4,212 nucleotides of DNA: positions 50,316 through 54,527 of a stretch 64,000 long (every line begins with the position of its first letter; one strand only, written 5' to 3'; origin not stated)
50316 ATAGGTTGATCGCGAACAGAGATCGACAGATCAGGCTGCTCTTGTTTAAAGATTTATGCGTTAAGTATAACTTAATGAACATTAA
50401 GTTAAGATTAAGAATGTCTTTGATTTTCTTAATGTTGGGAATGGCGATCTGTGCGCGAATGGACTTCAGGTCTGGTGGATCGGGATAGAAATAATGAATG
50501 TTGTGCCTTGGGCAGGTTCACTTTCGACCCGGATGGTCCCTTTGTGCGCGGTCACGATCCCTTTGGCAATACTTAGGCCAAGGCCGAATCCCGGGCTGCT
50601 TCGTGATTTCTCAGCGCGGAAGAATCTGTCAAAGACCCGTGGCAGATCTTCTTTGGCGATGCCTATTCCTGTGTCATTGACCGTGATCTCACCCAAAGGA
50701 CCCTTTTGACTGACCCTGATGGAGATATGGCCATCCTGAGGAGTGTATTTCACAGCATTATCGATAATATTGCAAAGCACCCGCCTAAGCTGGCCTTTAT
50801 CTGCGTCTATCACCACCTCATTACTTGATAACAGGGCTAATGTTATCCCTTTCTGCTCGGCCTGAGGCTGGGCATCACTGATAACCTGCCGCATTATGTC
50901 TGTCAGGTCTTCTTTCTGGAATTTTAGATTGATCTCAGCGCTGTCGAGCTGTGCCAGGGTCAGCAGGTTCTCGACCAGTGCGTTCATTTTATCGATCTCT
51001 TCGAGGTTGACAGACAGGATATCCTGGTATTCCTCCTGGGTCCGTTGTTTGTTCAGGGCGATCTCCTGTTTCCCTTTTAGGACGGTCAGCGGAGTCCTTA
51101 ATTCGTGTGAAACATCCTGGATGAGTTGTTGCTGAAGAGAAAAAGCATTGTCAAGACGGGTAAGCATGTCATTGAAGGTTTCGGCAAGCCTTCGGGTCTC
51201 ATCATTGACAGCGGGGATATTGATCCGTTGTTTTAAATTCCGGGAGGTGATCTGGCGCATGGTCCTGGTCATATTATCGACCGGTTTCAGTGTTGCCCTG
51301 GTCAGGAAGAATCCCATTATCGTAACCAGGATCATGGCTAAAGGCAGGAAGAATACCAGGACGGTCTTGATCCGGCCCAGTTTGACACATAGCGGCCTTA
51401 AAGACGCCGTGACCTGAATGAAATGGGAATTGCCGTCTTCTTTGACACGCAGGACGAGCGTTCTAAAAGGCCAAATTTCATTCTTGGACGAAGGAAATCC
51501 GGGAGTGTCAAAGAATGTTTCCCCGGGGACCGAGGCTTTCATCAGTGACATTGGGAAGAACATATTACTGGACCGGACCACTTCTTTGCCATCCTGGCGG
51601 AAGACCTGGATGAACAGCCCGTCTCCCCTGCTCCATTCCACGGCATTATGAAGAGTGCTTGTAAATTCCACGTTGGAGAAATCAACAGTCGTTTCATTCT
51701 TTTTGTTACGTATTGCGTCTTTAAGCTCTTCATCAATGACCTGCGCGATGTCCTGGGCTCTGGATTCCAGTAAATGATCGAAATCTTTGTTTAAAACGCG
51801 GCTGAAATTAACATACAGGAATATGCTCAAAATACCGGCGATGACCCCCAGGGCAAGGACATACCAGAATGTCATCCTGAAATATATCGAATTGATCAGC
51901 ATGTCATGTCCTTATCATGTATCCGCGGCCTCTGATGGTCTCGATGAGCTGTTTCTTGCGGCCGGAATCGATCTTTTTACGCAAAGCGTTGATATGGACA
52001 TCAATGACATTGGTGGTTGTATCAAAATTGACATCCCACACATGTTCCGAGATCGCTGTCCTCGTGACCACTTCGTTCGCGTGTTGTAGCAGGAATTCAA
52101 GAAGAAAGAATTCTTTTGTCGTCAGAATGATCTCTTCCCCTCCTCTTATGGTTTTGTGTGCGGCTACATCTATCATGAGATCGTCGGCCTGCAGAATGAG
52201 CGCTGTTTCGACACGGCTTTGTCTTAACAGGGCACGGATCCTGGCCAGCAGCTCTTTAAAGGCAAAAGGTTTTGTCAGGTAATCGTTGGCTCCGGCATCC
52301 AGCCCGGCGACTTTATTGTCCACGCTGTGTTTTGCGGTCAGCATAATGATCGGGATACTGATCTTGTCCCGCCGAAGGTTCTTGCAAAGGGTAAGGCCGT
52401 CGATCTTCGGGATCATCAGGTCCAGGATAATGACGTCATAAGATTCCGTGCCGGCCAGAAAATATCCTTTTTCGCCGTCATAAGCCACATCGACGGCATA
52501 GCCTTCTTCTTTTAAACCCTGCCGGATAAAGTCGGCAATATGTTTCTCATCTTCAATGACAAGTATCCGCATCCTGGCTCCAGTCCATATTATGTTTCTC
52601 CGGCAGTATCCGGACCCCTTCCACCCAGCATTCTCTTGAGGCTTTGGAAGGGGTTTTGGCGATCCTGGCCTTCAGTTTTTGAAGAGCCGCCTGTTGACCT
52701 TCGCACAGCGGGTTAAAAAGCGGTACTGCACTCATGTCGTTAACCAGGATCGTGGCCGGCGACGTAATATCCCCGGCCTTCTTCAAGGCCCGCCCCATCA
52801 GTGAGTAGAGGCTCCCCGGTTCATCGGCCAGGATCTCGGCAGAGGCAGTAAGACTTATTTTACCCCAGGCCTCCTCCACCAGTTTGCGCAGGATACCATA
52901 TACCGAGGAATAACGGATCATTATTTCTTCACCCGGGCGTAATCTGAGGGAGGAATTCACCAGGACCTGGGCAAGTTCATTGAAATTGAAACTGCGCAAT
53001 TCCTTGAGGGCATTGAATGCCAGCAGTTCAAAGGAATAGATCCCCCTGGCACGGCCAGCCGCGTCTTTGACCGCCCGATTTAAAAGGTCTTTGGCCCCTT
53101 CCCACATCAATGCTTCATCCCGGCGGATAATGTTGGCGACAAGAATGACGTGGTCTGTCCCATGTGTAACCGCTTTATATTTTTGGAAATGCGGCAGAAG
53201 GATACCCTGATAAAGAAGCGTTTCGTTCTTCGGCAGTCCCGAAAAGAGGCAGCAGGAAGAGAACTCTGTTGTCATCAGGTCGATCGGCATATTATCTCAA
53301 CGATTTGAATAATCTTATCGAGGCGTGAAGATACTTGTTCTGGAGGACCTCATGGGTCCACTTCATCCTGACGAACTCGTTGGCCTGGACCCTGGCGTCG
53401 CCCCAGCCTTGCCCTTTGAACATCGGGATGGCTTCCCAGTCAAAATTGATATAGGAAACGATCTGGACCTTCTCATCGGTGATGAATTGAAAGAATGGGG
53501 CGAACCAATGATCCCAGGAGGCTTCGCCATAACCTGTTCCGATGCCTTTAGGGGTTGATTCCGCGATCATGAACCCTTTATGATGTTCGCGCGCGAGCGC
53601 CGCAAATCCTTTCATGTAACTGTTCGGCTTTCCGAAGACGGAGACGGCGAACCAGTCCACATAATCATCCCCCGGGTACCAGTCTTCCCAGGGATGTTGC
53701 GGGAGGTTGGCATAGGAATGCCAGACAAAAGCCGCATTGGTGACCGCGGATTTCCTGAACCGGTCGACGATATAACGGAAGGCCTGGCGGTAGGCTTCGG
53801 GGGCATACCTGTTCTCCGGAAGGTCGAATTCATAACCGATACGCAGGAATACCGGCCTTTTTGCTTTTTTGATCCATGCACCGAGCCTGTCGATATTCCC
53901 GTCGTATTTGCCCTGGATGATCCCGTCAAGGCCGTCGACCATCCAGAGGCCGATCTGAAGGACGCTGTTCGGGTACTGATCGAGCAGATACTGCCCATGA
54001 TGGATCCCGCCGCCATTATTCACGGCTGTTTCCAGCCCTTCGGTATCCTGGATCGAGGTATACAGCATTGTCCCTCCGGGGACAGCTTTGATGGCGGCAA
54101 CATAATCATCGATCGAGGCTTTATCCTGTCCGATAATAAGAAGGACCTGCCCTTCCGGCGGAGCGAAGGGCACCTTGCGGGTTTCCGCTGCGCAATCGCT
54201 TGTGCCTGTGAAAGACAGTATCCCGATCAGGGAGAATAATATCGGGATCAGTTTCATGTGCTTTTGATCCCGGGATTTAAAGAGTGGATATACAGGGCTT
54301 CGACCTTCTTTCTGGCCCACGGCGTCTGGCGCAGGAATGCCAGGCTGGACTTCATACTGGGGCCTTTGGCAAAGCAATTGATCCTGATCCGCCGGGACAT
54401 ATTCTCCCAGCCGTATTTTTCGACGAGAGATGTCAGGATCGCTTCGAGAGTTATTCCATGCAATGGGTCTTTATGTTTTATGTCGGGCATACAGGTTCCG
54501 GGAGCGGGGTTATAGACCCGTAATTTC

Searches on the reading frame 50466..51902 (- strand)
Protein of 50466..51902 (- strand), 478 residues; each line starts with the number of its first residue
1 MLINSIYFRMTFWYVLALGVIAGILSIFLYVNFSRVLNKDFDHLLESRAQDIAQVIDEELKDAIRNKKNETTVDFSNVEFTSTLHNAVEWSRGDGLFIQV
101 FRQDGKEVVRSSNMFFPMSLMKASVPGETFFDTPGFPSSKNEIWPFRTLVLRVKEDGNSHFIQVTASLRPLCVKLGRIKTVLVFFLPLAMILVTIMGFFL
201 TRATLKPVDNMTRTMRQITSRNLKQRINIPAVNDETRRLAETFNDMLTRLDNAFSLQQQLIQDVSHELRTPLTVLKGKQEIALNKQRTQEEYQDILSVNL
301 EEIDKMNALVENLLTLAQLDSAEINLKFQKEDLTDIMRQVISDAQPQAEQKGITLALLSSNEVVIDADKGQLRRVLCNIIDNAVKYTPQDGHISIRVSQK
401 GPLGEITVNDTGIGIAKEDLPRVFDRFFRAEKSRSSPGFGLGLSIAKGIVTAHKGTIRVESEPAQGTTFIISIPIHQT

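Call 29: search_protein_families(library=pfam, proteins=[window:50466-51902:-], max_evalue=0.01)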
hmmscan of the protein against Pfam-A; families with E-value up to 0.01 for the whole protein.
window:50466-51902:- (478 aa): 7 families
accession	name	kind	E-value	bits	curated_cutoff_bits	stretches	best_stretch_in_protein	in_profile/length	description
PF02518.31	HATPase_c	-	1.3e-32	113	26.4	1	368-475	2-109/111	Histidine kinase-, DNA gyrase B-, and HSP90-like ATPase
PF00512.31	HisKA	-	4.5e-14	52.7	26.9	1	257-321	2-65/66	His Kinase A (phospho-acceptor) domain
PF00672.30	HAMP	-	6.8e-14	52.4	25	1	199-250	1-51/53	HAMP domain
PF13589.12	HATPase_c_3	-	6.7e-05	23.4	25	1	373-446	4-80/137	Histidine kinase-, DNA gyrase B-, and HSP90-like ATPase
PF08521.16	2CSK_N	-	0.00055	20.5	23.2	1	19-132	2-97/140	Two-component sensor kinase N-terminal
PF14501.12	HATPase_c_5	-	0.002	18.5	22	0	372-463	6-92/102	GHKL domain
PF13940.11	Ldr_toxin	-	0.0027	18.2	27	1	8-26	6-24/35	Toxin Ldr, type I toxin-antitoxin system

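Call 59: search_protein_families(library=ncbifam, proteins=[window:50466-51902:-], max_evalue=0.00001)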
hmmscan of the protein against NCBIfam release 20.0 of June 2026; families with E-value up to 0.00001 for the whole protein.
window:50466-51902:- (478 aa): 80 families (the best 25 are shown)
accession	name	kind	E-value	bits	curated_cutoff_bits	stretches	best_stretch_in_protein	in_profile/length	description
TIGR01386.1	cztS_silS_copS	subfamily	1.2e-86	291.5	292.55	1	8-474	6-457/457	heavy metal sensor histidine kinase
NF033092.0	HK_WalK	equivalog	2.8e-73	247.5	725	2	258-475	373-594/594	cell wall metabolism sensor histidine kinase WalK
NF007345.0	PRK09835.1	subfamily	3.6e-66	223.7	423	1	179-475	184-480/482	Cu(+)/Ag(+) sensor histidine kinase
NF041735.1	hist_kin_RppB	equivalog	1.9e-65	221.4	400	2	253-474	212-438/438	two-component system sensor histidine kinase RppB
NF046044.1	PnpS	equivalog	8.1e-65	219.3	400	1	255-474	168-390/390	two-component system histidine kinase PnpS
NF045903.1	CuHisKinLciSLeg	equivalog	3.3e-60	204.4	700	1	186-472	68-355/357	copper-responsive two-component system sensor histidine kinase LciS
TIGR02966.1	phoR_proteo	equivalog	7.7e-60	202.7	334.2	1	215-472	73-332/333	phosphate regulon sensor histidine kinase PhoR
NF040691.1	MtrAB_MtrB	equivalog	1.1e-58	199.5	450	1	166-476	174-493/507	MtrAB system histidine kinase MtrB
NF007837.0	PRK10549.1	equivalog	1.3e-50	172.5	603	1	186-477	170-460/466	envelope stress sensor histidine kinase BaeS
NF012163.2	BaeS_SmeS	equivalog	2e-50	172.1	500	1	186-473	170-456/457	sensor histidine kinase efflux regulator BaeS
NF052314.1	T9SS_HK_PorY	subfamily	2.5e-49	168.5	350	1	125-458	79-404/418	PorY family sensor histidine kinase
NF007007.0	PRK09470.1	equivalog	1.6e-47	162.5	486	1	186-477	174-461/463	envelope stress sensor histidine kinase CpxA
NF008312.0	PRK11100.1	equivalog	4.3e-47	161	356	1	188-476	190-475/477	two-component system sensor histidine kinase CreC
NF047874.1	MASE3_PAS_HK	subfamily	8.7e-47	160.2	560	1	232-477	372-627/655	MASE3 domain-containing sensor histidine kinase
NF007898.0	PRK10604.1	equivalog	3e-46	158.5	478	1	175-477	131-425/433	two-component system sensor histidine kinase RstB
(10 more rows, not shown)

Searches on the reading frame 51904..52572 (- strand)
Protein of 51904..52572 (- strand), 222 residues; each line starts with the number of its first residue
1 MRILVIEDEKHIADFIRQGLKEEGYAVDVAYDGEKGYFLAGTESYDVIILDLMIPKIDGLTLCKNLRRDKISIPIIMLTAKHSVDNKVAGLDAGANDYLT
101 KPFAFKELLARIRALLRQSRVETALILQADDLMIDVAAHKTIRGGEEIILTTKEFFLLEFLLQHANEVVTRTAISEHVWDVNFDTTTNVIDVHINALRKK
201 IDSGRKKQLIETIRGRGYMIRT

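Call 29: search_protein_families(library=pfam, proteins=[window:51904-52572:-], max_evalue=0.01)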
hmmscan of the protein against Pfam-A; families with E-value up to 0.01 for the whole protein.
window:51904-52572:- (222 aa): 2 families
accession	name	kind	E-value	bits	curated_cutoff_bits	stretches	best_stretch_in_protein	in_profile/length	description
PF00072.30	Response_reg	-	5.2e-32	110.7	30.2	1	3-113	1-111/111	Response regulator receiver domain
PF00486.34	Trans_reg_C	-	3.8e-27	94.6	26.2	1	145-219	1-76/77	Transcriptional regulatory protein, C terminal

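Call 59: search_protein_families(library=ncbifam, proteins=[window:51904-52572:-], max_evalue=0.00001)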
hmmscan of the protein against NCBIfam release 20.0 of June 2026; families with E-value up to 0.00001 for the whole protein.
window:51904-52572:- (222 aa): 91 families (the best 25 are shown)
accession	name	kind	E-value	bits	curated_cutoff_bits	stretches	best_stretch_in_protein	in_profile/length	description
TIGR01387.1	cztR_silR_copR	subfamily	5.8e-80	268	279.2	1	3-219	1-217/218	heavy metal response regulator transcription factor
NF007346.1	PRK09836.1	equivalog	3.3e-68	229.9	420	1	1-220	1-221/227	copper/silver response regulator transcription factor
NF008567.0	PRK11517.1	equivalog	4.2e-68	229.1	353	1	1-220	1-218/223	response regulator transcription factor HprR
NF041734.1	resp_reg_RppA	equivalog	4.5e-67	225.7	250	1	1-221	1-228/229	two-component system response regulator RppA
TIGR02154.1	PhoB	equivalog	2.4e-60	203.6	296.2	1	2-220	4-225/226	phosphate regulon transcriptional regulator PhoB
NF040689.1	MtrAB_MtrA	equivalog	2.2e-57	193.9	300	1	3-219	1-217/219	MtrAB system response regulator MtrA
NF007928.2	PRK10643.1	equivalog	1.6e-56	191.4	330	1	1-220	1-216/216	two-component system response regulator PmrA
NF045944.1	ResRegRpaBCyano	equivalog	4.1e-56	189.9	330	1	4-221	1-228/229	response regulator transcription factor RpaB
NF045914.1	RespRegNblR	equivalog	5.7e-53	179.8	300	1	2-222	8-227/228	response regulator transcription factor NblR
NF053854.1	RespRegPhoBBctds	equivalog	4.5e-52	176.6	270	1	3-220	1-224/225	two-component system response regulator PhoB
NF040534.1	resp_reg_YycF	equivalog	1.3e-51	175.2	340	1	2-221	2-228/231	response regulator YycF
NF045991.1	RespRegCtrARhodob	equivalog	2e-51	174.9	350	1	1-221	1-222/224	response regulator transcription factor CtrA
NF041733.1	resp_reg_CseB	equivalog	3.7e-50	170.4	350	1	2-221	2-227/228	two-component system response regulator CseB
NF033117.2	vanR_ACDEGLN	exception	2.4e-49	168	350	1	3-220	1-225/226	VanR-ABDEGLN family response regulator transcription factor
NF012023.0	PRK15479.1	equivalog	1.3e-48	165.5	337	1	1-220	1-217/224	transcriptional regulator TctD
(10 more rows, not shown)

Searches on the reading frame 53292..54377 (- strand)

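Call 22: search_protein_families(library=pfam, proteins=[window:53292-54377:-], max_evalue=0.0001)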
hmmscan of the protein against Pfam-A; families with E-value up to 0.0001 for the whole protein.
window:53292-54377:- (361 aa): 1 family
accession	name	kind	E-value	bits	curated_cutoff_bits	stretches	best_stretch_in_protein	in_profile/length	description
PF02156.21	Glyco_hydro_26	-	2.4e-07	30.9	20.2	1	192-276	175-258/311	Glycosyl hydrolase family 26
